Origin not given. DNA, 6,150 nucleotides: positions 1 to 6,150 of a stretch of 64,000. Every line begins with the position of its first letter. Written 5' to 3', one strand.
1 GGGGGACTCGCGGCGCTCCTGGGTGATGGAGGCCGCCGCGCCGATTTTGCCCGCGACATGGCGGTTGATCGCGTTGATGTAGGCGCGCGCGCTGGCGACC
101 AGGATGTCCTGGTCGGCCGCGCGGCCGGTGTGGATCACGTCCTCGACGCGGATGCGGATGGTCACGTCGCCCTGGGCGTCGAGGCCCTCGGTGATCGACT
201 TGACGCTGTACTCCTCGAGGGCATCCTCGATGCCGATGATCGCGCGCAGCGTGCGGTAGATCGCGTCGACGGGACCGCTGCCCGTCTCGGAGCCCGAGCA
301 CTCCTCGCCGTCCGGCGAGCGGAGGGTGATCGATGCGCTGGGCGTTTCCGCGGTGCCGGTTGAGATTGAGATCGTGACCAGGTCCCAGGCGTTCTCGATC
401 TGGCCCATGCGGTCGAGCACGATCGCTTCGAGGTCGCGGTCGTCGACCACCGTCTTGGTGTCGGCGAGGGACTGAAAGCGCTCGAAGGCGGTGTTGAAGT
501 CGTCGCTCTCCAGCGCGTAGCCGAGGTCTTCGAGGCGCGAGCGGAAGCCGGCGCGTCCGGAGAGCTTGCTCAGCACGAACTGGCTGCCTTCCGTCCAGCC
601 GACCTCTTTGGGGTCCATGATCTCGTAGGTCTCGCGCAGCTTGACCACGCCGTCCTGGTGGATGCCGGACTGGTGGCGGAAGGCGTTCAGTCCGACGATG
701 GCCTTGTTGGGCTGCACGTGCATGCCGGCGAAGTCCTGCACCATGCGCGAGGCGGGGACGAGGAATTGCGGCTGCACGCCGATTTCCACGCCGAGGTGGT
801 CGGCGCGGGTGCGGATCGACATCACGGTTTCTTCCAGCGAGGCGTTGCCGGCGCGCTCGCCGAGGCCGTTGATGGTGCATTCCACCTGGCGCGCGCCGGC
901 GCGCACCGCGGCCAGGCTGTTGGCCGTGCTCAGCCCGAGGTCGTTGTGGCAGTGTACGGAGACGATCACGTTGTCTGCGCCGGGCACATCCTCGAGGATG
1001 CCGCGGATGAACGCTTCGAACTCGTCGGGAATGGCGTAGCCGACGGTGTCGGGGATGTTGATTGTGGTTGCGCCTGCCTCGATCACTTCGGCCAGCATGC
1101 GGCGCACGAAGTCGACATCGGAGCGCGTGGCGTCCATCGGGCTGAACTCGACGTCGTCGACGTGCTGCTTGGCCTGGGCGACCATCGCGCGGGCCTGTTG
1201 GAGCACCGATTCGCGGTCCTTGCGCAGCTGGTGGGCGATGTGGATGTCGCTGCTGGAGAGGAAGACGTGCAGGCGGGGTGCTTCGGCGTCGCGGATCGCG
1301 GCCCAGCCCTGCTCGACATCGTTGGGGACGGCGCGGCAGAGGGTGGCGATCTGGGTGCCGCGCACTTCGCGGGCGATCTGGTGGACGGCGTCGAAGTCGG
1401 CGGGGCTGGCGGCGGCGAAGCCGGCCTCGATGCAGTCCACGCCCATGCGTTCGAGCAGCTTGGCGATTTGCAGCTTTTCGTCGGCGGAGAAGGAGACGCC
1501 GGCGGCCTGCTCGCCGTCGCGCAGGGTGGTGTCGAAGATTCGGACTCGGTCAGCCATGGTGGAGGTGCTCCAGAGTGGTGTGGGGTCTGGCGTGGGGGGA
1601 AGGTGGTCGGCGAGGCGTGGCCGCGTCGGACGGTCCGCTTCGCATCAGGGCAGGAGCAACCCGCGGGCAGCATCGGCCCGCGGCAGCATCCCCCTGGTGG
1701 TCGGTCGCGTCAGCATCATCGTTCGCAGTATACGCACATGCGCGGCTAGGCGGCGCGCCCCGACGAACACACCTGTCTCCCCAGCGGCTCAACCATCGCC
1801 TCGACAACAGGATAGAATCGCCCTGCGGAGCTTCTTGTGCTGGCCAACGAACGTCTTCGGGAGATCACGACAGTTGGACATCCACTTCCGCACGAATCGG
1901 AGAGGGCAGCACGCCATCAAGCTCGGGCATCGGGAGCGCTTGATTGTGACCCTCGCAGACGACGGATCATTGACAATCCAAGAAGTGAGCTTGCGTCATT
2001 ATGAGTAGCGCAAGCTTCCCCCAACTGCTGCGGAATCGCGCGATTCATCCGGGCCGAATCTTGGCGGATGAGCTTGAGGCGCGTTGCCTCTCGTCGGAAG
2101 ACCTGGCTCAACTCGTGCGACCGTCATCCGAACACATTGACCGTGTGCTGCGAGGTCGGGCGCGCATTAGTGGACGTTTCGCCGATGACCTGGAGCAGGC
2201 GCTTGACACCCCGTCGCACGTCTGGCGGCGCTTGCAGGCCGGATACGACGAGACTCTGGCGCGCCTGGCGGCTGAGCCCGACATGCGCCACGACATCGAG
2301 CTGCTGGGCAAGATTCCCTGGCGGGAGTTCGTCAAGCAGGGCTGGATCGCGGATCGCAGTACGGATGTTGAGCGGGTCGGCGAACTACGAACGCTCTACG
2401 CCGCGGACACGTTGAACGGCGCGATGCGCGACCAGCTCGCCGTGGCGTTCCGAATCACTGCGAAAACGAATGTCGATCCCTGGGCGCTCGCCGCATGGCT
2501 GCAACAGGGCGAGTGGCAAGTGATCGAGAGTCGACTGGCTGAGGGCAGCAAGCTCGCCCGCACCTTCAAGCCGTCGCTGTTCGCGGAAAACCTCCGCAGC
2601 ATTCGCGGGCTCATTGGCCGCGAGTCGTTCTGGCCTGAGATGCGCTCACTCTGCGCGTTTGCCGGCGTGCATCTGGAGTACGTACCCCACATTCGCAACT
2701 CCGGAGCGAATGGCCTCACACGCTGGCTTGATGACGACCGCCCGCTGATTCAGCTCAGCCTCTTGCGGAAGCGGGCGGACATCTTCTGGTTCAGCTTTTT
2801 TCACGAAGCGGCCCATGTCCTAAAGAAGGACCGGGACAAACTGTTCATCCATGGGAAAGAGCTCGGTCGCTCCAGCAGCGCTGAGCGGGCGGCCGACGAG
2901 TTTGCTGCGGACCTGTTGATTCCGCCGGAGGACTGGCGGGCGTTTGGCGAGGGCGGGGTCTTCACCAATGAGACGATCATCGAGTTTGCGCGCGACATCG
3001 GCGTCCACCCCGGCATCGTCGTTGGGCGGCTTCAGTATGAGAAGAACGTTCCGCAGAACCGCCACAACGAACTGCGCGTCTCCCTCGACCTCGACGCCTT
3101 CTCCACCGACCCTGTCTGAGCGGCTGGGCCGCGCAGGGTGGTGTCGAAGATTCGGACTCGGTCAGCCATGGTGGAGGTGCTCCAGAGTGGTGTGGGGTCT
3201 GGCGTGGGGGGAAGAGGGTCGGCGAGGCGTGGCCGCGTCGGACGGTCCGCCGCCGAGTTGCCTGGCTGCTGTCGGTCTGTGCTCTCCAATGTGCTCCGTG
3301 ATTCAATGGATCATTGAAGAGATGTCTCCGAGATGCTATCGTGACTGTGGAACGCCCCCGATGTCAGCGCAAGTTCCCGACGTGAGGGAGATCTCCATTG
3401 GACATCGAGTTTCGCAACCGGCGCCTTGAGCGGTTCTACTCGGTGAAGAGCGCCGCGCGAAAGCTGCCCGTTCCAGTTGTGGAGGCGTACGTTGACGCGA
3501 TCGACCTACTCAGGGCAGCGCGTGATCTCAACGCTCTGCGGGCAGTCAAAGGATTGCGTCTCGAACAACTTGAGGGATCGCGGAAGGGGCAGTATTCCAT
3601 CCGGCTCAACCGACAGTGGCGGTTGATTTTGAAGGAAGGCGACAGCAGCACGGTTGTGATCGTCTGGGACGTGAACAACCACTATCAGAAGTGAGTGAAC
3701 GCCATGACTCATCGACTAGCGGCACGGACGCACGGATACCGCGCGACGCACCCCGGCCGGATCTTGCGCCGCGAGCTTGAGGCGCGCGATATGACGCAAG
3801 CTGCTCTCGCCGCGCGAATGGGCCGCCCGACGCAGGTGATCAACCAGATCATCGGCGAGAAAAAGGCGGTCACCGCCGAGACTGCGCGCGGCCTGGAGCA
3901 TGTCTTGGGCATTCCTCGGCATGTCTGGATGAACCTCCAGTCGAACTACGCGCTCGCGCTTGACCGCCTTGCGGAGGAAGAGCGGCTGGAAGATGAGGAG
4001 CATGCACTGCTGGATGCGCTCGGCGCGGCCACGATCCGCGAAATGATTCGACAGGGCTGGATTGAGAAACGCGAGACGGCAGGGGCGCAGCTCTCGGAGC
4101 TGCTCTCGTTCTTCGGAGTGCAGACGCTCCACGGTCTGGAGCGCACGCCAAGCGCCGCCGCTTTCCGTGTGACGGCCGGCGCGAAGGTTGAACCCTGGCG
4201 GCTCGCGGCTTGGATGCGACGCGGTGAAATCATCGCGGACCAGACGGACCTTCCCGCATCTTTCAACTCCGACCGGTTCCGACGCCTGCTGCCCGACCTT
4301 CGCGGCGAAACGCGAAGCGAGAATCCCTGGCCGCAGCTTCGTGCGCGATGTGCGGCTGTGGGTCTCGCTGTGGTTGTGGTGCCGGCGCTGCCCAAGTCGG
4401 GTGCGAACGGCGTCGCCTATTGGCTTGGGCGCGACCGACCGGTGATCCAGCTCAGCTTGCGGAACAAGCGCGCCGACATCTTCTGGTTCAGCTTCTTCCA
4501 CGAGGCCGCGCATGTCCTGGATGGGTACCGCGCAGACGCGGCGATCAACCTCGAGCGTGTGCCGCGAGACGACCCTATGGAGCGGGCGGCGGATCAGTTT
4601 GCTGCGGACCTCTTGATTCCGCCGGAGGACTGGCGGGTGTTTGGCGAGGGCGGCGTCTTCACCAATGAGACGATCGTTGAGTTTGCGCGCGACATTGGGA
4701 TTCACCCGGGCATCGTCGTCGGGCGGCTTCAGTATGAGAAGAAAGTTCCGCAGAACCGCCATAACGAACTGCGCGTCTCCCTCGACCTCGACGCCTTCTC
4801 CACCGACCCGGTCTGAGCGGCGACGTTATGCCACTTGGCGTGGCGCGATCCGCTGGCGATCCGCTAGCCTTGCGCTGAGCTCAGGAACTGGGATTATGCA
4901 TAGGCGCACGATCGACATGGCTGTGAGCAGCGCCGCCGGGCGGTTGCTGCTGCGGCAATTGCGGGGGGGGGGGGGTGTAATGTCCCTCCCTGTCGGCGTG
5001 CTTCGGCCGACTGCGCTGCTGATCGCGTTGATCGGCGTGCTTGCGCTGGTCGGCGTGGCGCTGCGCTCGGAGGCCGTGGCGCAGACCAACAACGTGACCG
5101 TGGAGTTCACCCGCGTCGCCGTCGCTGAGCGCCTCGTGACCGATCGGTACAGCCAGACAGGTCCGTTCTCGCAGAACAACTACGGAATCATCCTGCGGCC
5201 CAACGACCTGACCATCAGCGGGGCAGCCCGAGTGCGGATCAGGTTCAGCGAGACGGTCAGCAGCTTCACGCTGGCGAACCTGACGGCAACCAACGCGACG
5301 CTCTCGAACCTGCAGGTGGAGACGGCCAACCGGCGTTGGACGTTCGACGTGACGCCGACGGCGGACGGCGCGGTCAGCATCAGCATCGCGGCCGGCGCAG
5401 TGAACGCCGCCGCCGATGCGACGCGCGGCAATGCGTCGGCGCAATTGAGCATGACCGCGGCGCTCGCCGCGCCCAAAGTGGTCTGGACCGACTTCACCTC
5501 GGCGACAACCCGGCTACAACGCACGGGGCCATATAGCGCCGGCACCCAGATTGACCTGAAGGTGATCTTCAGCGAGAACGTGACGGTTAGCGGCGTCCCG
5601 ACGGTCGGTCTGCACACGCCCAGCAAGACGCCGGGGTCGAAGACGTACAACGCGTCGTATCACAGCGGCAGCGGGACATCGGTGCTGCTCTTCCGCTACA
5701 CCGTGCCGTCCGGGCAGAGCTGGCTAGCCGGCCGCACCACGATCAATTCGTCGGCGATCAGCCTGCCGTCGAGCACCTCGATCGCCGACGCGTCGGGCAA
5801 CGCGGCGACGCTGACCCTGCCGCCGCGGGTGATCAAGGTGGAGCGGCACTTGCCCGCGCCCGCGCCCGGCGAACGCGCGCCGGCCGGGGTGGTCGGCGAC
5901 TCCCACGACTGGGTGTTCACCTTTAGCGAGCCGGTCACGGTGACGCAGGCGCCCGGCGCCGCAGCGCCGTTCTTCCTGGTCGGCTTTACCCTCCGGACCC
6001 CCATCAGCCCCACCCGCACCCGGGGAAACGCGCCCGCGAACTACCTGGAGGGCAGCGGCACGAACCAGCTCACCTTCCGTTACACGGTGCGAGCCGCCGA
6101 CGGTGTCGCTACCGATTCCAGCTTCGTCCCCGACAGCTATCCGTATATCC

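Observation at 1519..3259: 125-bp near-perfect direct repeat of the leuA start/leader brackets a higA-peptidase module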

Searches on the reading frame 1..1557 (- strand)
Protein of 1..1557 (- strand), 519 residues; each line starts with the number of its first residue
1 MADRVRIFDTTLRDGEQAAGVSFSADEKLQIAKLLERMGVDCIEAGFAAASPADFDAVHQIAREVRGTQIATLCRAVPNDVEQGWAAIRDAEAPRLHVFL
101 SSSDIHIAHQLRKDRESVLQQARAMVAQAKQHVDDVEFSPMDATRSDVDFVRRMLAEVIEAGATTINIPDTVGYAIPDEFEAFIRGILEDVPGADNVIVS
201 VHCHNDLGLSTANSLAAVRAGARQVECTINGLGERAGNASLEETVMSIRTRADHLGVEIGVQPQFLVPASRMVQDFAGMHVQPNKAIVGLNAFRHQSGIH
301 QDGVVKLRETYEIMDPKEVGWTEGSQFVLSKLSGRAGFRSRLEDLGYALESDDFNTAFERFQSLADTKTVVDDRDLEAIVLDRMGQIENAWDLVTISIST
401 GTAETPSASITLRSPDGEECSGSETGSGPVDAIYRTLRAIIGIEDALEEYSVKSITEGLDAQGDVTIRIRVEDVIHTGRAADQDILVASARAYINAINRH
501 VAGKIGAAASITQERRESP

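Call 10: search_protein_families(library=pfam, proteins=[window:1-1557:-], max_evalue=0.01)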
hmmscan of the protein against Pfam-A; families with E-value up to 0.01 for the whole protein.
window:1-1557:- (519 aa): 3 families
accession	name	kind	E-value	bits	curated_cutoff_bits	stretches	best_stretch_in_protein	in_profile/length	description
PF00682.25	HMGL-like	-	3.1e-89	299.3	29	1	4-265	1-252/260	HMGL-like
PF08502.15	LeuA_dimer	-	4.7e-33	114.3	24.9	1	371-499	2-129/131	LeuA allosteric (dimerisation) domain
PF22617.1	HCS_D2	-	2.3e-25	89.2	27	1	287-368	1-81/82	Homocitrate synthase post-HMGL domain-like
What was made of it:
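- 1..1557 (-): leuA (2-isopropylmalate synthase), running off the window's left end. ATG at 1557-1555. Pfam HMGL-like 3e-89, HCS_D2 and LeuA_dimer (call 10).
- Checked: Translation of 1-1557(-) gives HMGL-like, HCS_D2 and LeuA_dimer domains (call 10).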

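Call 17: find_related_loci(query=window:1-1557:-, collection=genome_contigs, flank=6000)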
Query window:1-1557:- (519 aa) in genome_contigs; peptide patterns used: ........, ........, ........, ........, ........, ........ (x = any residue, [..] = any of these).
340 stretches matched a pattern; 252 encode a relative of the query (tblastn E <= 1e-3); the best 80 are kept; 80 distinct loci.
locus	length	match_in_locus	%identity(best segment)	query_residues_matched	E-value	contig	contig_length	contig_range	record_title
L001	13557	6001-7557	93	1-519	0e+0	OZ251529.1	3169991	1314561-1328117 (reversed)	MAG: Dehalococcoidia bacterium isolate 64543fda-5a3a-48f4-bbbd-4b73dd240877 genome assembly, chromosome: 1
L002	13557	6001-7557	93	1-519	0e+0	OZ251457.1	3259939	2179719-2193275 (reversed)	MAG: Dehalococcoidia bacterium isolate 625aef2d-bb65-4528-802e-f9b0f5c04a3f genome assembly, chromosome: 1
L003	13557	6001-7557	93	1-519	0e+0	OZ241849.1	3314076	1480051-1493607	MAG: Dehalococcoidia bacterium isolate e0324ba9-04d6-4c46-83e9-6adffe65d82a genome assembly, chromosome: 1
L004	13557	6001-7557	93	1-519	0e+0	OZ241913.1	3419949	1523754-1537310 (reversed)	MAG: Dehalococcoidia bacterium isolate 665203e5-4de3-409e-b258-c822a43d9238 genome assembly, chromosome: 1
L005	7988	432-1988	89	1-519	0e+0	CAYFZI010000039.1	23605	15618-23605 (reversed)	MAG TPA_asm: uncultured Dehalococcoidia bacterium isolate ERP110561_co1_17 genome assembly, contig: NODE_1340_length_236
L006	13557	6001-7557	89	1-519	0e+0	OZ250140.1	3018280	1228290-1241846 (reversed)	MAG: Dehalococcoidia bacterium isolate 92aeaa82-693a-41dc-a6aa-2cafd19afa0f genome assembly, chromosome: 1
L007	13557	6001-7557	88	1-519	0e+0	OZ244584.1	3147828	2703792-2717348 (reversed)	MAG: Dehalococcoidia bacterium isolate 6f5e74ac-264d-476d-87d8-581b930f35c8 genome assembly, chromosome: 1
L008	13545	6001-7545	86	1-515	0e+0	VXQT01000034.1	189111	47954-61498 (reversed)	MAG: Chloroflexi bacterium isolate SB0664_bin_15 NODE_61_length_189111_cov_62.214968, whole genome shotgun sequence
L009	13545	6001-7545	86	1-515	0e+0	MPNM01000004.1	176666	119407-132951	MAG: Chloroflexi bacterium bin125 NODE_100_length_176666_cov_23.1353_ID_199, whole genome shotgun sequence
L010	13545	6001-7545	86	1-515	0e+0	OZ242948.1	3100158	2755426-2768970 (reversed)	MAG: Dehalococcoidia bacterium isolate a0c66c6a-f5ff-452f-b709-ec8565f303fe genome assembly, chromosome: 1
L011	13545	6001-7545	86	1-515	0e+0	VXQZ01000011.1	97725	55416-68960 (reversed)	MAG: Chloroflexi bacterium isolate SB0664_bin_20 NODE_208_length_97725_cov_48.566991, whole genome shotgun sequence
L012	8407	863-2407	86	1-515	0e+0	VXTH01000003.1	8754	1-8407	MAG: Chloroflexi bacterium isolate SB0665_bin_35 NODE_3134_length_8754_cov_8.121163, whole genome shotgun sequence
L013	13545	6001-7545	86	1-515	0e+0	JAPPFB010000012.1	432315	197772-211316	MAG: Chloroflexota bacterium isolate RHO1_bin_20 NODE_10_length_432315_cov_32.619884, whole genome shotgun sequence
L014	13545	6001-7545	86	1-515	0e+0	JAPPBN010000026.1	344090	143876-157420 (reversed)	MAG: Chloroflexota bacterium isolate IRC3_bin_11 NODE_7_length_344090_cov_28.7911, whole genome shotgun sequence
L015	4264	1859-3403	87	1-515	0e+0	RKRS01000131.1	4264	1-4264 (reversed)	MAG: Dehalococcoidia bacterium isolate PNGco_C_binSS7 scaffold_5685, whole genome shotgun sequence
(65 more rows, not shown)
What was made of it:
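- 1..1557 (-): 93% aa identity to Dehalococcoidia MAGs (call 17).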

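Call 65: search_protein_families(library=padloc, proteins=[L003:5387-5682:-], max_evalue=10)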
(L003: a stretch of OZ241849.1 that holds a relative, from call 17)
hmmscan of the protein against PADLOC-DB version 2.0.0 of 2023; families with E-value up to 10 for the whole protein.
L003:5387-5682:- (98 aa): 0 families

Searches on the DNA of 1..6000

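Call 6: search_rna_families(source=window, start=1, end=6000, threshold=evalue, max_evalue=1)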
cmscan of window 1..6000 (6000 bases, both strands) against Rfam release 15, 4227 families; matches with E-value up to 1: 2.
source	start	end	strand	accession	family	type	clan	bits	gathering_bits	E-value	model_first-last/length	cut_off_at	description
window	765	808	-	RF02227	sX8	Gene; sRNA;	-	23.8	50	0.2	1-82/82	no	Proteobacterial sRNA sX8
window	5749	5803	+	RF01668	P10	Gene; sRNA;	-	18.8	37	0.58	1-72/72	no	Pseudomonas sRNA P10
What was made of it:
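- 1639..1735 (-): Conserved leuA control element, present only beside copy A. It contains a TATACT box (1732-1727), a 24-codon upstream ORF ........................* (1719-1645) and a hairpin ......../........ (arms 1661-1668 and 1676-1683). No Rfam match (call 6).
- Closest known: Leader-peptide attenuators of branched-chain amino-acid operons. Different: There is no Rfam match (call 6).
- Tried and rejected: A scan of 1-6000 at E<=1 found no leader or riboswitch family (call 6).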
